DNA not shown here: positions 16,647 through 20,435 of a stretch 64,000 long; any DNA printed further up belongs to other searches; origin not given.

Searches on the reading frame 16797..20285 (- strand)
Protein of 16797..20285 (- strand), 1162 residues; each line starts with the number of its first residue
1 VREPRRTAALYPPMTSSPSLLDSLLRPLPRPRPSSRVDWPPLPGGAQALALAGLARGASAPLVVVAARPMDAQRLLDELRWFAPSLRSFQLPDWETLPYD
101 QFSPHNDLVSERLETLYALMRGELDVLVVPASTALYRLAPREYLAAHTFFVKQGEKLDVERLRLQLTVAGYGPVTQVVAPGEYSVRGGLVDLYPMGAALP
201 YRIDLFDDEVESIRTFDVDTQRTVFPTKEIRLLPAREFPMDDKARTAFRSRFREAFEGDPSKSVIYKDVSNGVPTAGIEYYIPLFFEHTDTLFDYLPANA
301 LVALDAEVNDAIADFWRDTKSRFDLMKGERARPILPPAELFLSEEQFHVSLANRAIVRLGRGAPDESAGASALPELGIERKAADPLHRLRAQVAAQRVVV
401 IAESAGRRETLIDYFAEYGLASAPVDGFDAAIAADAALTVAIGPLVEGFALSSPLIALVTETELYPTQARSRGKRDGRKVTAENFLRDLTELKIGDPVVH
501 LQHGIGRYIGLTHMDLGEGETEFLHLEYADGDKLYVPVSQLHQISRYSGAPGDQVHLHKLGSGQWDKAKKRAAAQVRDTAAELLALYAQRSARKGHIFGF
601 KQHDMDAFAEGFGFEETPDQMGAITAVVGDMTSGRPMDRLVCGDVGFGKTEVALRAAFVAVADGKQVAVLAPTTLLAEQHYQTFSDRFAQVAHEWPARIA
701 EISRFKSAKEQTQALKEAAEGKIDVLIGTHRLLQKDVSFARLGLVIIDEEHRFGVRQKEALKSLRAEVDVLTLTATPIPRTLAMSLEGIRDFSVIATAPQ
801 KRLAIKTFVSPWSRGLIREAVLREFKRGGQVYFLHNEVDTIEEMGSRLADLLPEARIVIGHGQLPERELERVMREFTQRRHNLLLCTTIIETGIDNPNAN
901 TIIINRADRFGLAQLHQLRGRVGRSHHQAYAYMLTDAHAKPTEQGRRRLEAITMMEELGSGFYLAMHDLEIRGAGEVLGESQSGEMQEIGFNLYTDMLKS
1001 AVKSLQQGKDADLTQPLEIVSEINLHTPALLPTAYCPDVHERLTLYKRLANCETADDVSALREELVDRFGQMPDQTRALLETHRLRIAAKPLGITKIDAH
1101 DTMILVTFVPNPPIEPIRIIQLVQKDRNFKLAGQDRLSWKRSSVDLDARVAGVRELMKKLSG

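Call 75: search_protein_families(library=pfam, proteins=[window:16797-20285:-], max_evalue=0.00001)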
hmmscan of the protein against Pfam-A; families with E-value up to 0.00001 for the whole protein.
window:16797-20285:- (1162 aa): 7 families
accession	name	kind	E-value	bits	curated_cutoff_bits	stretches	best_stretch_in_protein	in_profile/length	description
PF03461.20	TRCF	-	4.5e-28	97.9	25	1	1025-1116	1-92/95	TRCF domain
PF00270.35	DEAD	-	2.6e-24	86.3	26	1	617-782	1-164/167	DEAD/DEAH box helicase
PF17757.6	UvrB_inter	-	5.3e-22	78.2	22.9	1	151-238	3-91/91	UvrB interaction domain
PF02559.22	CarD_TRCF_RID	-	6.9e-21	74.5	23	1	492-548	1-57/57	CarD-like/TRCF RID domain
PF00271.37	Helicase_C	-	1.1e-19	71.2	23.5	1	822-925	10-109/110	Helicase conserved C-terminal domain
PF21132.2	MFD_D3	-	2e-16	60.2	21.8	1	395-464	6-73/73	MFD, D3 domain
PF04851.21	ResIII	-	1.2e-10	42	22.5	1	618-777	6-162/164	Type III restriction enzyme, res subunit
